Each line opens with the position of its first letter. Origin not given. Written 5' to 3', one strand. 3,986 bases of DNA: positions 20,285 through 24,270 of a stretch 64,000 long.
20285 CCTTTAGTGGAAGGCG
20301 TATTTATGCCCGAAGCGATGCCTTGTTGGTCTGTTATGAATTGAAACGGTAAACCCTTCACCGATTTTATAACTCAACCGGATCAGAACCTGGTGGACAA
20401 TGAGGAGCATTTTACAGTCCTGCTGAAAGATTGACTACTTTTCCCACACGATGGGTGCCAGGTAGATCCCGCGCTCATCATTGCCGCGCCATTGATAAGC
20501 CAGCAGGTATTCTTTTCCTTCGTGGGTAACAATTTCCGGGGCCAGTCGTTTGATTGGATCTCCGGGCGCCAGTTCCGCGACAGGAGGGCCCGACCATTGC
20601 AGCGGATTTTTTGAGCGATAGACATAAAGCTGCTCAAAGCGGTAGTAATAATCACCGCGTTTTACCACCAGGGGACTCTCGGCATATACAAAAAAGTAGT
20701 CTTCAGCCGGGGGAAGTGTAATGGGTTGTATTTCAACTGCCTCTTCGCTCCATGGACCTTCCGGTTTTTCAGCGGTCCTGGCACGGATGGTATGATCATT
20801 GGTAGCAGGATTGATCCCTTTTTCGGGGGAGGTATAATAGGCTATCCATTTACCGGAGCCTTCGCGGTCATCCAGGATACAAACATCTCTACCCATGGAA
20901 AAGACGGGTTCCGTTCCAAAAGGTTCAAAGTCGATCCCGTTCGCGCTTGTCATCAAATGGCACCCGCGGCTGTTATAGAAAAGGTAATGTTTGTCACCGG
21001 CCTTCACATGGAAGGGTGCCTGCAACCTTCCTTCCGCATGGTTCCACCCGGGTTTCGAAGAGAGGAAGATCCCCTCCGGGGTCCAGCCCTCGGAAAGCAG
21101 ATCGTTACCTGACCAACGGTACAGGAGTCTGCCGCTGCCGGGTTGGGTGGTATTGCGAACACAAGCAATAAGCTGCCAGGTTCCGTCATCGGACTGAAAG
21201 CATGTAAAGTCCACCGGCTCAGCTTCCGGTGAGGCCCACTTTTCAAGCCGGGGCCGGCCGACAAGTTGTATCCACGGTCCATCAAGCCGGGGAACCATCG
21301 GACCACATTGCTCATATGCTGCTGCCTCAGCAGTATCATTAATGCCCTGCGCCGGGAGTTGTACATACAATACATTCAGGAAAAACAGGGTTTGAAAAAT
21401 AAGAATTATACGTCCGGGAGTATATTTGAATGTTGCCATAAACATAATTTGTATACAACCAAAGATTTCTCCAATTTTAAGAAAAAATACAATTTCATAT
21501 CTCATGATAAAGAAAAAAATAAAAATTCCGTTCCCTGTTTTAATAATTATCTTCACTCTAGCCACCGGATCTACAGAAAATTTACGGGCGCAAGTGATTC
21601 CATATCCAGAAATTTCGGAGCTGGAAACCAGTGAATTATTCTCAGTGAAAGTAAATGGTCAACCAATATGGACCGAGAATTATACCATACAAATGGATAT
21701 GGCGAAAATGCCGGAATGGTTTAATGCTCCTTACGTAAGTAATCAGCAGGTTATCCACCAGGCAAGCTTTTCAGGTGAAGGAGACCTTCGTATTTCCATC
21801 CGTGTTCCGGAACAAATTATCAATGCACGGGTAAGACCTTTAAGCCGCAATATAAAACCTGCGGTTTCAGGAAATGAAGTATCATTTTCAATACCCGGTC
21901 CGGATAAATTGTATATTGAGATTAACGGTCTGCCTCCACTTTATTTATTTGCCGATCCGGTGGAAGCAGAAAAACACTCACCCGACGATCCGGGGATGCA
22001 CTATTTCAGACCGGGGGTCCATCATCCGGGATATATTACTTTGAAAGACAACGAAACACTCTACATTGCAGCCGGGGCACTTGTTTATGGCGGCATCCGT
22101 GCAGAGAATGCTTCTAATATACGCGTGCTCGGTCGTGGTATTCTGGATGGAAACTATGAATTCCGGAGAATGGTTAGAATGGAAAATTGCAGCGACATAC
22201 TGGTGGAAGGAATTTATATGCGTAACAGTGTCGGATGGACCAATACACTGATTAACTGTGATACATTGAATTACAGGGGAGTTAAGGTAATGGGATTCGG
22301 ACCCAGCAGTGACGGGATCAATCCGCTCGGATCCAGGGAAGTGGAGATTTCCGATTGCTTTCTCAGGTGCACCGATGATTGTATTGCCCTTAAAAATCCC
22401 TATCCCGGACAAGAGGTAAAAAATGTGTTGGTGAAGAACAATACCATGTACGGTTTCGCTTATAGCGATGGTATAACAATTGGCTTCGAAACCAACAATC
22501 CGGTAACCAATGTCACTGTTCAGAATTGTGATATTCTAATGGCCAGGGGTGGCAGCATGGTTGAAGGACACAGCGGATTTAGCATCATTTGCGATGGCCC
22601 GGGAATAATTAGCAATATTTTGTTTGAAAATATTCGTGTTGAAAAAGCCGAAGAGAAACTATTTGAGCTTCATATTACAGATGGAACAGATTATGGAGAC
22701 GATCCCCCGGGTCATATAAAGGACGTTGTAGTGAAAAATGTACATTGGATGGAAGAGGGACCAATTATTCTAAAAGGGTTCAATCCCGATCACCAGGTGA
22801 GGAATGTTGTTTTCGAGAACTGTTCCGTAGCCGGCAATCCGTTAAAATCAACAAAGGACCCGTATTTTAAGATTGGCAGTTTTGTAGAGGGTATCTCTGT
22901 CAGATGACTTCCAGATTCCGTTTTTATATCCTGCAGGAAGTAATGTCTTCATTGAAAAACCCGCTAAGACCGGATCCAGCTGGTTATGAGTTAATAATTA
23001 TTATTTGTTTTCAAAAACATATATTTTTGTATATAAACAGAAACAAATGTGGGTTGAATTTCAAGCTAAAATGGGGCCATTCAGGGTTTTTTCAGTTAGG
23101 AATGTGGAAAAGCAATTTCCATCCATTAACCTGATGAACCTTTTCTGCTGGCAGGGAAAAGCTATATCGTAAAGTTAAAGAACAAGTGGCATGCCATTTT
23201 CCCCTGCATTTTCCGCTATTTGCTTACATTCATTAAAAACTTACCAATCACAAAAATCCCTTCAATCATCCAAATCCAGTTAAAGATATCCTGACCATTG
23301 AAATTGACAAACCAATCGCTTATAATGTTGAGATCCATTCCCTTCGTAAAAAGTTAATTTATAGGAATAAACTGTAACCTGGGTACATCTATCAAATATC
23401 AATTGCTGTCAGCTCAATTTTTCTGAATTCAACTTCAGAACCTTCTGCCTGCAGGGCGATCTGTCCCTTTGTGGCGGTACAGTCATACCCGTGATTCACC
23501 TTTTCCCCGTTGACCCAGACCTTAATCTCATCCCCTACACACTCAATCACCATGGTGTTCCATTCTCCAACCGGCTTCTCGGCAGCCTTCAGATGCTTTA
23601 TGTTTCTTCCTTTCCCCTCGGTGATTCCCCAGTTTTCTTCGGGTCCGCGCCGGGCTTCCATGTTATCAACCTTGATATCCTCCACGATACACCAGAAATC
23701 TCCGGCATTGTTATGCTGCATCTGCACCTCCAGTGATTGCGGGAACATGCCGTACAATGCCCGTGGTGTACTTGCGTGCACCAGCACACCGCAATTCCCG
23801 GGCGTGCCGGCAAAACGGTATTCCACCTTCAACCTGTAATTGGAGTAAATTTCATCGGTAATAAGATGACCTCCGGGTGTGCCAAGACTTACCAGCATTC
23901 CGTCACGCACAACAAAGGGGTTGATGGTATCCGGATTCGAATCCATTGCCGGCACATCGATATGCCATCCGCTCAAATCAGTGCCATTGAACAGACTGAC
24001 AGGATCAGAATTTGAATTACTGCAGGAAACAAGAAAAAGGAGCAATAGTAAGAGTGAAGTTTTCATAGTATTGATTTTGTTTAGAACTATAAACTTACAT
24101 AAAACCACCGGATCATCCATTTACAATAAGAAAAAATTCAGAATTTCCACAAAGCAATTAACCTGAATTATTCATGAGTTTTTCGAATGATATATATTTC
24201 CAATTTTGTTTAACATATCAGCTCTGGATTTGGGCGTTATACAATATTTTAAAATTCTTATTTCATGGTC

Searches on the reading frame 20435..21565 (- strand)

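Call 19: search_protein_families(library=pfam, proteins=[window:20435-21565:-], max_evalue=0.01)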
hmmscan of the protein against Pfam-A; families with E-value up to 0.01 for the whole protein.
window:20435-21565:- (376 aa): 1 family
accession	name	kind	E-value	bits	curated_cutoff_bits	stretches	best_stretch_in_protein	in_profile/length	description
PF04616.20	Glyco_hydro_43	-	2.1e-08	34.3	32.2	0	236-275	75-110/288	Glycosyl hydrolases family 43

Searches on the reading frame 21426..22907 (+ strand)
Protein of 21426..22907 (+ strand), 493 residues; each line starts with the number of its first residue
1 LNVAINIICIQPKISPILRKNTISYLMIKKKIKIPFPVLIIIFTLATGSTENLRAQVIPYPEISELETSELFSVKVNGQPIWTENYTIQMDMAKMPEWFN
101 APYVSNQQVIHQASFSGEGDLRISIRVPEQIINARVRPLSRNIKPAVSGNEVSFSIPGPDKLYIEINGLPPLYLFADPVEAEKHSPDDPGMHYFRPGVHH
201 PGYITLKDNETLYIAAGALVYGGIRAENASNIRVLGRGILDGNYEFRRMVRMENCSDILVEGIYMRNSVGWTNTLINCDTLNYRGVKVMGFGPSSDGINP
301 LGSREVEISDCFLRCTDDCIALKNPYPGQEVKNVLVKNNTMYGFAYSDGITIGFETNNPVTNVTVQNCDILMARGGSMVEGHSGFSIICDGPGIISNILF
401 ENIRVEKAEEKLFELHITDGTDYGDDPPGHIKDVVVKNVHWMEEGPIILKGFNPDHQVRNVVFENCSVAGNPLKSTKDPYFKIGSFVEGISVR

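Call 19: search_protein_families(library=pfam, proteins=[window:21426-22907:+], max_evalue=0.01)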
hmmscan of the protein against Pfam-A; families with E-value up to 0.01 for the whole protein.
window:21426-22907:+ (493 aa): 1 family
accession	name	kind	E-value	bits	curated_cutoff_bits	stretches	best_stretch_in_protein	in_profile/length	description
PF00295.23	Glyco_hydro_28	-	3.4e-12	46.6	22.9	1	248-442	92-279/324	Glycosyl hydrolases family 28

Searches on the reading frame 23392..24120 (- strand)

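Call 18: search_protein_families(library=pfam, proteins=[window:23392-24120:-], max_evalue=0.01)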
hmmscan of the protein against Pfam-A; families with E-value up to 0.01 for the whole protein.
window:23392-24120:- (242 aa): 1 family
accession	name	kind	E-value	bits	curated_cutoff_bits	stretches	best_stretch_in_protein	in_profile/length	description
PF06439.18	3keto-disac_hyd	-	6.5e-42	144.1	26.8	1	40-237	2-186/187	3-keto-disaccharide hydrolase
